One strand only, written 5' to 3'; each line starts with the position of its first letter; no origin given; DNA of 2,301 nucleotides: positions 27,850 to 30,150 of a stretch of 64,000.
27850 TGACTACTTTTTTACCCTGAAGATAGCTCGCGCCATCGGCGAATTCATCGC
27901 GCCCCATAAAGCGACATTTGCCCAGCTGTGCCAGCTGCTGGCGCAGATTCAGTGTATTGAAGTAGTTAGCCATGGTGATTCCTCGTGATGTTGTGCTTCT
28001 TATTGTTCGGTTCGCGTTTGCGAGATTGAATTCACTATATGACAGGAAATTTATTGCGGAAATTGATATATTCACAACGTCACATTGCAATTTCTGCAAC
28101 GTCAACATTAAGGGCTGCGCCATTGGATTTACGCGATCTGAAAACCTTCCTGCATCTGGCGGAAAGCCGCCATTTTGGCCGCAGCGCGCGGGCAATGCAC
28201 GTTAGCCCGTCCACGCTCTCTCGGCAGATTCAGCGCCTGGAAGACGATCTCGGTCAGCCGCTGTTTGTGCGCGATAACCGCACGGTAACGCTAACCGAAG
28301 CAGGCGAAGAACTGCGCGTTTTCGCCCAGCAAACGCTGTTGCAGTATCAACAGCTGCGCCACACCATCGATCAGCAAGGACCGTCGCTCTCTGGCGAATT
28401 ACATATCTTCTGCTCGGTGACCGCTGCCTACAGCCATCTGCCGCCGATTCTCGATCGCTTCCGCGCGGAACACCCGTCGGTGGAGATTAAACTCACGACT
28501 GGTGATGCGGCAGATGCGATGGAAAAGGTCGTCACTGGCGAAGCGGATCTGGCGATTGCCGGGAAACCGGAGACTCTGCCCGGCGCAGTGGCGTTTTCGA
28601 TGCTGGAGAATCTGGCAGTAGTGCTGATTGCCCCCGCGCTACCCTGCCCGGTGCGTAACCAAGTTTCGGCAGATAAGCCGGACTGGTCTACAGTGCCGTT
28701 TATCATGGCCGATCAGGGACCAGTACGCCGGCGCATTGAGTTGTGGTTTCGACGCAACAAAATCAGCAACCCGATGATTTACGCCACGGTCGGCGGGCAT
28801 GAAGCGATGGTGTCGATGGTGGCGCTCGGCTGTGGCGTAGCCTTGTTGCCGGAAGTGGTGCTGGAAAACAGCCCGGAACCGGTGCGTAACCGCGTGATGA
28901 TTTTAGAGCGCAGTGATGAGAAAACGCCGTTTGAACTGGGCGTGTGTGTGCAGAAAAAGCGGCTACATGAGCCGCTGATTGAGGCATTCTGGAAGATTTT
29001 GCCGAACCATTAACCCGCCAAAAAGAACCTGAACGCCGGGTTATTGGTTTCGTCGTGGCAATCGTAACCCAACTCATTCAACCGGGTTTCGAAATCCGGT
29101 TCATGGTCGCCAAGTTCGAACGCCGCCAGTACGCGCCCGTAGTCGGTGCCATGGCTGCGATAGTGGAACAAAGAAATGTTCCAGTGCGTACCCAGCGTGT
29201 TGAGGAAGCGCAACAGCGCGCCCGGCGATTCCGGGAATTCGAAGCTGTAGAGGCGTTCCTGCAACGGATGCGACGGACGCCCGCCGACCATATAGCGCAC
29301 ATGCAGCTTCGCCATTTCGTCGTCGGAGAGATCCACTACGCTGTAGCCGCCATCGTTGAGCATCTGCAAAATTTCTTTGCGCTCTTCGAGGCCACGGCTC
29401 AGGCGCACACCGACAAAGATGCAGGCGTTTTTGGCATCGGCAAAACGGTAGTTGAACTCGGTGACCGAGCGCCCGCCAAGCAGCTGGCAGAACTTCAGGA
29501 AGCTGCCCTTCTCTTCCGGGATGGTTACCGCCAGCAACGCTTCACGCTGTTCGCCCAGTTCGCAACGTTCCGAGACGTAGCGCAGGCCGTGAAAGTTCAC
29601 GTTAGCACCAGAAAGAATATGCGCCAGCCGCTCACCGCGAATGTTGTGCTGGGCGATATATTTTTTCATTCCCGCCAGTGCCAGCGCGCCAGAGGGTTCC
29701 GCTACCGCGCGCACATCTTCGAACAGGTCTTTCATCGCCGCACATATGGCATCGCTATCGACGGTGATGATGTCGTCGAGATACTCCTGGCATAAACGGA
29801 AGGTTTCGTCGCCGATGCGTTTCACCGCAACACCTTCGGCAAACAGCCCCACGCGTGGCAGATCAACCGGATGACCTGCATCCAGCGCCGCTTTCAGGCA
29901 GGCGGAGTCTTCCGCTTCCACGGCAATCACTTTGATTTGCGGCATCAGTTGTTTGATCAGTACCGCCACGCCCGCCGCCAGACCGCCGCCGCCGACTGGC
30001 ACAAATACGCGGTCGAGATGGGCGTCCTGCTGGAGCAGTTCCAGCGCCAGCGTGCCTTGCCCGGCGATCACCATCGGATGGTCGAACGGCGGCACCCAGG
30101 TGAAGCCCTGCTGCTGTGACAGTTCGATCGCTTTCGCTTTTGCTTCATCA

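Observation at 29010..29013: Convergent genes with overlapping 3' ends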

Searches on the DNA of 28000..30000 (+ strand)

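Call 4: search_dna_similar(query=window:28500-29500:+, collection=ecoli_genomes, mode=near, max_rows=8)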
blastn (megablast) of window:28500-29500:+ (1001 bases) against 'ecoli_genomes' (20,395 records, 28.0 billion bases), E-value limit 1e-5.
Records with a match: 5431; places in all: 5623; records where one place covers at least 80% of the query: 5237.
Genomes with a match: 5425 of 5426; with a place that covers at least 80% of the query: 5237. Places per genome that has any: lowest 1, median 1, highest 2. On chromosomes: 5616 places; on plasmids: 7.
Best place of each record, by identity: >=99% 569; 95-99% 667; 90-95% 4188; 80-90% 7.
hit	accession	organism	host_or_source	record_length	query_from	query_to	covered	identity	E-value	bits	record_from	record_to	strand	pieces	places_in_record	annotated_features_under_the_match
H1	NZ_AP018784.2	Escherichia coli strain SK1144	-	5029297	1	1001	100%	100.0%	0e+0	1849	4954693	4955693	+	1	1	ilvY: HTH-type transcriptional activator IlvY | ilvA: threonine ammonia-lyase, biosynthetic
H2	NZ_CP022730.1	Escherichia coli strain SA186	Homo sapiens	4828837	1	1001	100%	100.0%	0e+0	1849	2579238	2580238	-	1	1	ilvY: HTH-type transcriptional activator IlvY | ilvA: threonine ammonia-lyase, biosynthetic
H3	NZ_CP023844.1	Escherichia coli strain 4/1-1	Homo sapiens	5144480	1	1001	100%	100.0%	0e+0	1849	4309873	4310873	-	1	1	ilvY: HTH-type transcriptional activator IlvY | ilvA: threonine ammonia-lyase, biosynthetic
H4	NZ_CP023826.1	Escherichia coli strain 4/4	Homo sapiens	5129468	1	1001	100%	100.0%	0e+0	1849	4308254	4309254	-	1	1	ilvY: HTH-type transcriptional activator IlvY | ilvA: threonine ammonia-lyase, biosynthetic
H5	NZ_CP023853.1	Escherichia coli strain 2/0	Homo sapiens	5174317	1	1001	100%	100.0%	0e+0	1849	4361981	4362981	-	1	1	ilvY: HTH-type transcriptional activator IlvY | ilvA: threonine ammonia-lyase, biosynthetic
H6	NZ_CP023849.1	Escherichia coli strain 4/0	Homo sapiens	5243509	1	1001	100%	100.0%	0e+0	1849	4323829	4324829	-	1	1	ilvY: HTH-type transcriptional activator IlvY | ilvA: threonine ammonia-lyase, biosynthetic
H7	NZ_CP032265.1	Escherichia coli strain AR_0089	missing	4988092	1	1001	100%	100.0%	0e+0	1849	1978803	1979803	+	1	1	ilvY: HTH-type transcriptional activator IlvY | ilvA: threonine ammonia-lyase, biosynthetic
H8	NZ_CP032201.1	Escherichia coli strain AR_0086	missing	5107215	1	1001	100%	100.0%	0e+0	1849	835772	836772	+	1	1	ilvY: HTH-type transcriptional activator IlvY | ilvA: threonine ammonia-lyase, biosynthetic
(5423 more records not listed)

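Call 13: search_dna_similar(query=window:28912-29111:+, collection=ecoli_genomes, mode=near, max_rows=60, rows=spread)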
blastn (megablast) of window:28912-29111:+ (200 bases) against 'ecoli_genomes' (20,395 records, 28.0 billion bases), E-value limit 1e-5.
Records with a match: 5425; places in all: 5614; records where one place covers at least 80% of the query: 5150.
Genomes with a match: 5425 of 5426; with a place that covers at least 80% of the query: 5150. Places per genome that has any: lowest 1, median 1, highest 2. On chromosomes: 5613 places; on plasmids: 1.
Best place of each record, by identity: >=99% 736; 95-99% 2474; 90-95% 2215.
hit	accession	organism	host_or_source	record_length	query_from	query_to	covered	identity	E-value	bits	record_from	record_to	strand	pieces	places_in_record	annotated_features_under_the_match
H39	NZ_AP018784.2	Escherichia coli strain SK1144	-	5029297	1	200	100%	100.0%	1e-99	370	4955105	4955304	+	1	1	ilvY: HTH-type transcriptional activator IlvY | ilvA: threonine ammonia-lyase, biosynthetic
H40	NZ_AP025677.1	Escherichia coli strain Rb-23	Homo sapiens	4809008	1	200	100%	100.0%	1e-99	370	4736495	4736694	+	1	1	ilvY: HTH-type transcriptional activator IlvY | ilvA: threonine ammonia-lyase, biosynthetic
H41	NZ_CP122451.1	Escherichia coli strain 82.0312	Human urine sample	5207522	1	200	100%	100.0%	1e-99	370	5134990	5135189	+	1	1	ilvY: HTH-type transcriptional activator IlvY | ilvA: threonine ammonia-lyase, biosynthetic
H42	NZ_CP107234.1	Escherichia coli strain REF1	human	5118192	1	200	100%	100.0%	1e-99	370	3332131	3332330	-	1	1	ilvA: threonine ammonia-lyase, biosynthetic | ilvY: HTH-type transcriptional activator IlvY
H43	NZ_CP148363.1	Escherichia coli strain Z1323HEC0355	Homo sapiens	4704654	1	200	100%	100.0%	1e-99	370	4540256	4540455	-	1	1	ilvA: threonine ammonia-lyase, biosynthetic | ilvY: HTH-type transcriptional activator IlvY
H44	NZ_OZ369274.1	Escherichia coli strain Esc15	not applicable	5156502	1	200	100%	100.0%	1e-99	370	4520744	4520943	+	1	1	ilvY: HTH-type transcriptional activator IlvY | ilvA: threonine ammonia-lyase, biosynthetic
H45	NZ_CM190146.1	Escherichia coli strain 21368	Homo sapiens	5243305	1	200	100%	100.0%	1e-99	370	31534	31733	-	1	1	ilvA: threonine ammonia-lyase, biosynthetic | ilvY: HTH-type transcriptional activator IlvY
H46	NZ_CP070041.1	Escherichia coli strain FDAARGOS_1293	Homo sapiens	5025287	1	200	100%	99.5%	7e-98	364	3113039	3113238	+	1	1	ilvY: HTH-type transcriptional activator IlvY | ilvA: threonine ammonia-lyase, biosynthetic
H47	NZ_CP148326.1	Escherichia coli strain Z1323HEC0475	Homo sapiens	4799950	1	200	100%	99.0%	3e-96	359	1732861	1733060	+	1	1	ilvY: HTH-type transcriptional activator IlvY | ilvA: threonine ammonia-lyase, biosynthetic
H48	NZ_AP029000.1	Escherichia coli strain GU2018_CL13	Homo sapiens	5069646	1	200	100%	97.0%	1e-89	337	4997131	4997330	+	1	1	ilvY: HTH-type transcriptional activator IlvY | ilvA: threonine ammonia-lyase, biosynthetic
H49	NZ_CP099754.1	Escherichia coli strain 806883-9-2019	Homo sapiens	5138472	1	200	100%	96.5%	7e-88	331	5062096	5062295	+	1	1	ilvY: HTH-type transcriptional activator IlvY | ilvA: threonine ammonia-lyase, biosynthetic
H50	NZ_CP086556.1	Escherichia coli strain ESY002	Homo sapiens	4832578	1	200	100%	96.5%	2e-39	330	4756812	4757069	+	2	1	ilvY: HTH-type transcriptional activator IlvY | ilvA: threonine ammonia-lyase, biosynthetic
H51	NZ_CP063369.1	Escherichia coli strain 1409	Gallus gallus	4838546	1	200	100%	96.5%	2e-39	330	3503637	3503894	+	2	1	ilvY: HTH-type transcriptional activator IlvY | ilvA: threonine ammonia-lyase, biosynthetic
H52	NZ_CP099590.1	Escherichia coli strain WG1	Homo sapiens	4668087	1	200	100%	96.5%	2e-39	330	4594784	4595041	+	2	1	ilvY: HTH-type transcriptional activator IlvY | ilvA: threonine ammonia-lyase, biosynthetic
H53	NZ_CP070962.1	Escherichia coli strain K-12 J53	missing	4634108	1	200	100%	96.5%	2e-39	330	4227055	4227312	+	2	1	ilvY: HTH-type transcriptional activator IlvY | ilvA: threonine ammonia-lyase, biosynthetic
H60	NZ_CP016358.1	Escherichia coli strain K-15KW01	Homo sapiens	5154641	1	200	100%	95.5%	1e-84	320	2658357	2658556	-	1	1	ilvA: threonine ammonia-lyase, biosynthetic | ilvY: HTH-type transcriptional activator IlvY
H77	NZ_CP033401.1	Escherichia coli strain WCHEC020031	Homo sapiens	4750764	1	200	100%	94.0%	1e-79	303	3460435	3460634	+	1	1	ilvY: HTH-type transcriptional activator IlvY | ilvA: threonine ammonia-lyase, biosynthetic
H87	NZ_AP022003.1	Escherichia coli strain WP3-W18-ESBL-08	-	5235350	1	200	100%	93.5%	7e-78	298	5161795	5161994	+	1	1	ilvY: HTH-type transcriptional activator IlvY | ilvA: threonine ammonia-lyase, biosynthetic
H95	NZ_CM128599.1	Escherichia coli strain E500002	Homo sapiens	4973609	4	200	99%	92.4%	7e-73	281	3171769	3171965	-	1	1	ilvA: threonine ammonia-lyase, biosynthetic | ilvY: HTH-type transcriptional activator IlvY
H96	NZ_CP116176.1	Escherichia coli strain DETEC-E601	sink countertop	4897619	100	200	51%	95.0%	3e-36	159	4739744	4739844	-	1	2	ilvA: threonine ammonia-lyase, biosynthetic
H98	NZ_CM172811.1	Escherichia coli strain FCI1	Homo sapiens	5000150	100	200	51%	93.1%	7e-33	148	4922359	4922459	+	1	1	ilvA: threonine ammonia-lyase, biosynthetic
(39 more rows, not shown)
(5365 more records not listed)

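Call 14: get_annotated_region(hit=H60, flank=100)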
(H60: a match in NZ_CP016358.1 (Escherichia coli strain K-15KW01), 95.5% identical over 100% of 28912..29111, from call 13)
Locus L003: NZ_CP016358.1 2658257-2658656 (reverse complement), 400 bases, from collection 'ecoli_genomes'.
description: Escherichia coli strain K-15KW01 chromosome, complete genome
organism: Escherichia coli strain K-15KW01 (NCBI taxid 562)
replicon: chromosome; assembly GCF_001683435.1
host: Homo sapiens; source: -; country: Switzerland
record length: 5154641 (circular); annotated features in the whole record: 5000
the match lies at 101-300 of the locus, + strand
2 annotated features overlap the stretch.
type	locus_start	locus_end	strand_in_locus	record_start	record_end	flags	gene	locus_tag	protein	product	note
CDS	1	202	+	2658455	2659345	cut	ilvY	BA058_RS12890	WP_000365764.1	HTH-type transcriptional activator IlvY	-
CDS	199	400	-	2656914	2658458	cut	ilvA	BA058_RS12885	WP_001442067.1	threonine ammonia-lyase, biosynthetic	-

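Call 15: get_annotated_region(hit=H77, flank=100)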
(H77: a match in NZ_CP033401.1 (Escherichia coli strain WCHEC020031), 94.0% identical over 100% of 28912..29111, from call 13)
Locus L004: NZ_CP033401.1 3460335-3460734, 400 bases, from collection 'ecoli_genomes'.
description: Escherichia coli strain WCHEC020031 chromosome, complete genome
organism: Escherichia coli strain WCHEC020031 (NCBI taxid 562)
replicon: chromosome; assembly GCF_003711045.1
host: Homo sapiens; source: -; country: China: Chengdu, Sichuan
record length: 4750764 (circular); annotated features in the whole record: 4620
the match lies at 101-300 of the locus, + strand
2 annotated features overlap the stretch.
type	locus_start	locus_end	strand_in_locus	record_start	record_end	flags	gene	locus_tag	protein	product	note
CDS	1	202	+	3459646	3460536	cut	ilvY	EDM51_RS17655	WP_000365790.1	HTH-type transcriptional activator IlvY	-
CDS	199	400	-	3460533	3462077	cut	ilvA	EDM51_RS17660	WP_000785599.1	threonine ammonia-lyase, biosynthetic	-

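Call 16: get_annotated_region(hit=H87, flank=100)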
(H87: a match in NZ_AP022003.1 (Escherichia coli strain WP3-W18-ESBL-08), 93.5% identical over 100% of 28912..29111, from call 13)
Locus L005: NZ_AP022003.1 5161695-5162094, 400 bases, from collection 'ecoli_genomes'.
description: Escherichia coli strain WP3-W18-ESBL-08 chromosome, complete genome
organism: Escherichia coli strain WP3-W18-ESBL-08 (NCBI taxid 562)
replicon: chromosome; assembly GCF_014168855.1
host: -; source: -; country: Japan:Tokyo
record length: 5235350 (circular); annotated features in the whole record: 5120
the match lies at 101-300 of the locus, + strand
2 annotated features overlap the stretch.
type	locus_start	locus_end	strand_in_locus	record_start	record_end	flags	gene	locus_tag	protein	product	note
CDS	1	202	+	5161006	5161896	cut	ilvY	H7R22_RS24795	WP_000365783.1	HTH-type transcriptional activator IlvY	-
CDS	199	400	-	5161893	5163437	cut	ilvA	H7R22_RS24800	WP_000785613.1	threonine ammonia-lyase, biosynthetic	-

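Call 17: get_annotated_region(hit=H95, flank=100)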
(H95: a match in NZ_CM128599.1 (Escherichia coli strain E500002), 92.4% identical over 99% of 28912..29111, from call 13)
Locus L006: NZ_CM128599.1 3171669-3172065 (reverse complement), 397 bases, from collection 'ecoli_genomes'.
description: Escherichia coli strain E500002 chromosome, whole genome shotgun sequence
organism: Escherichia coli strain E500002 (NCBI taxid 562)
replicon: chromosome; assembly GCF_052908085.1
host: Homo sapiens; source: stool; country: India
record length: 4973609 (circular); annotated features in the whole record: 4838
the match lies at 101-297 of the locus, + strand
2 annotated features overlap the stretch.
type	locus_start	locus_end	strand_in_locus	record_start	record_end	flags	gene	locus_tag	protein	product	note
CDS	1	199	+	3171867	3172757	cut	ilvY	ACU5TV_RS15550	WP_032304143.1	HTH-type transcriptional activator IlvY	-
CDS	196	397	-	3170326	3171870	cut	ilvA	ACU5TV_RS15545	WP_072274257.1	threonine ammonia-lyase, biosynthetic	-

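Call 18: get_annotated_region(hit=H96, flank=1500)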
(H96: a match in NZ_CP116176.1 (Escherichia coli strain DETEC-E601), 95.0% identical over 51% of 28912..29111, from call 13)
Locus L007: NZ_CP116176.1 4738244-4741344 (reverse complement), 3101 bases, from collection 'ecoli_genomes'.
description: Escherichia coli strain DETEC-E601 chromosome, complete genome
organism: Escherichia coli strain DETEC-E601 (NCBI taxid 562)
replicon: chromosome; assembly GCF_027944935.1
host: -; source: sink countertop; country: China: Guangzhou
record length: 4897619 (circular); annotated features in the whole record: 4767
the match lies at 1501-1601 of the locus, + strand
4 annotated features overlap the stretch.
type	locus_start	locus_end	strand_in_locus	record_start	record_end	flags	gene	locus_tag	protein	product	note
CDS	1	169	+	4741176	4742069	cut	ilvY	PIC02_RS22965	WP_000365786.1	HTH-type transcriptional activator IlvY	-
CDS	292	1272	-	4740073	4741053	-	-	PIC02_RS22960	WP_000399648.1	IS110-like element IS621 family transposase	-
CDS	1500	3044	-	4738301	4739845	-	ilvA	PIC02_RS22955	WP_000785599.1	threonine ammonia-lyase, biosynthetic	-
CDS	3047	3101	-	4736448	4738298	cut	ilvD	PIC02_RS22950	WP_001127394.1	dihydroxy-acid dehydratase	-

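Call 19: get_annotated_region(hit=H98, flank=1500)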
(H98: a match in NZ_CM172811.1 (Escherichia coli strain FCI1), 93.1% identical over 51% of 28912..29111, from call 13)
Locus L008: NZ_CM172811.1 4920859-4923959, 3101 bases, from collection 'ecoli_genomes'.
description: Escherichia coli strain FCI1 chromosome, whole genome shotgun sequence
organism: Escherichia coli strain FCI1 (NCBI taxid 562)
replicon: chromosome; assembly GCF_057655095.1
host: Homo sapiens; source: urine; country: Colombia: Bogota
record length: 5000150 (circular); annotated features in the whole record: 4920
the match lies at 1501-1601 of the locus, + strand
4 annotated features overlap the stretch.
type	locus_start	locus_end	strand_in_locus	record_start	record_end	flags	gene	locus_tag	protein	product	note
CDS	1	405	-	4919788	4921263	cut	ilvC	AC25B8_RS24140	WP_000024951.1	ketol-acid reductoisomerase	-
CDS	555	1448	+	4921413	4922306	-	ilvY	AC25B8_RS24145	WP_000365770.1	HTH-type transcriptional activator IlvY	-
CDS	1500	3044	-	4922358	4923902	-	ilvA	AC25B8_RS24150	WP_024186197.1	threonine ammonia-lyase, biosynthetic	-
CDS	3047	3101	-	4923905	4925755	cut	ilvD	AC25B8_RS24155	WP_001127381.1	dihydroxy-acid dehydratase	-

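Call 59: search_rna_families(source=window, start=28000, end=30000, threshold=evalue, max_evalue=1)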
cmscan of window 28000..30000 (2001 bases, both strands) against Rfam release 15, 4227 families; matches with E-value up to 1: 0.
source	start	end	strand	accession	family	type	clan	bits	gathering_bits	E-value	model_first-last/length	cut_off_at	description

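Call 66: search_dna_similar(query=window:28977-29046:+, collection=ecoli_genomes, mode=near, max_evalue=1e-12, max_rows=12, rows=spread)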
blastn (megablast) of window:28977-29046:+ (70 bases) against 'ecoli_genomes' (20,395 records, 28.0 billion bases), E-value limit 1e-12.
Records with a match: 2342; places in all: 2342; records where one place covers at least 80% of the query: 2342.
Genomes with a match: 2342 of 5426; with a place that covers at least 80% of the query: 2342. Places per genome that has any: lowest 1, median 1, highest 1. On chromosomes: 2341 places; on plasmids: 1.
Best place of each record, by identity: >=99% 877; 95-99% 1103; 90-95% 362.
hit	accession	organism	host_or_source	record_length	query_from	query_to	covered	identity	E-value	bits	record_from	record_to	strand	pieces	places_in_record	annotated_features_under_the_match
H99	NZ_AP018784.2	Escherichia coli strain SK1144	-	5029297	1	70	100%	100.0%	6e-28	130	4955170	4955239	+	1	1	ilvY: HTH-type transcriptional activator IlvY | ilvA: threonine ammonia-lyase, biosynthetic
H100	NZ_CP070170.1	Escherichia coli strain FDAARGOS_1284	Homo sapiens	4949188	1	70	100%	100.0%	6e-28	130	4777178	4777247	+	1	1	ilvY: HTH-type transcriptional activator IlvY | ilvA: threonine ammonia-lyase, biosynthetic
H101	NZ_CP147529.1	Escherichia coli strain GN05056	Homo sapiens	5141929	1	70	100%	100.0%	6e-28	130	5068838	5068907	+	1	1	ilvY: HTH-type transcriptional activator IlvY | ilvA: threonine ammonia-lyase, biosynthetic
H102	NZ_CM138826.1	Escherichia coli strain GIMC1410:G-002-25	Homo sapiens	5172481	1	70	100%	100.0%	6e-28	130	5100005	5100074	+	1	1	ilvY: HTH-type transcriptional activator IlvY | ilvA: threonine ammonia-lyase, biosynthetic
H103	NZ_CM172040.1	Escherichia coli strain CUVET23-CCU12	dog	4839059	1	70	100%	100.0%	6e-28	130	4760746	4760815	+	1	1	ilvY: HTH-type transcriptional activator IlvY | ilvA: threonine ammonia-lyase, biosynthetic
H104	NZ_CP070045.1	Escherichia coli strain FDAARGOS_1303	Homo sapiens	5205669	1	70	100%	98.6%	3e-26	124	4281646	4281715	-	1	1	ilvA: threonine ammonia-lyase, biosynthetic | ilvY: HTH-type transcriptional activator IlvY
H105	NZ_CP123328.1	Escherichia coli strain AREA_499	Homo sapiens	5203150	1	70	100%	98.6%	3e-26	124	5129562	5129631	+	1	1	ilvY: HTH-type transcriptional activator IlvY | ilvA: threonine ammonia-lyase, biosynthetic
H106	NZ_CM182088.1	Escherichia coli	Homo sapiens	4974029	1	70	100%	98.6%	3e-26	124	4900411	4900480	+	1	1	ilvY: HTH-type transcriptional activator IlvY | ilvA: threonine ammonia-lyase, biosynthetic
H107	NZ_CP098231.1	Escherichia coli strain XJ34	bovine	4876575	1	70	100%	97.1%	1e-24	119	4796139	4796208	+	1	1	ilvY: HTH-type transcriptional activator IlvY | ilvA: threonine ammonia-lyase, biosynthetic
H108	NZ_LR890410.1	Escherichia coli strain MSB2_1A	Homo sapiens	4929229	1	70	100%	97.1%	1e-24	119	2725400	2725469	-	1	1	ilvA: threonine ammonia-lyase, biosynthetic | ilvY: HTH-type transcriptional activator IlvY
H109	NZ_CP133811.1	Escherichia coli strain EC2001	food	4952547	1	70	100%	94.3%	3e-21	108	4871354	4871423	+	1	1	ilvY: HTH-type transcriptional activator IlvY | ilvA: threonine ammonia-lyase, biosynthetic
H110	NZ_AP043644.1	Escherichia coli strain AST85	Homo sapiens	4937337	1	68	97%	95.6%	8e-22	110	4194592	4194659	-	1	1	ilvY: HTH-type transcriptional activator IlvY | ilvA: threonine ammonia-lyase, biosynthetic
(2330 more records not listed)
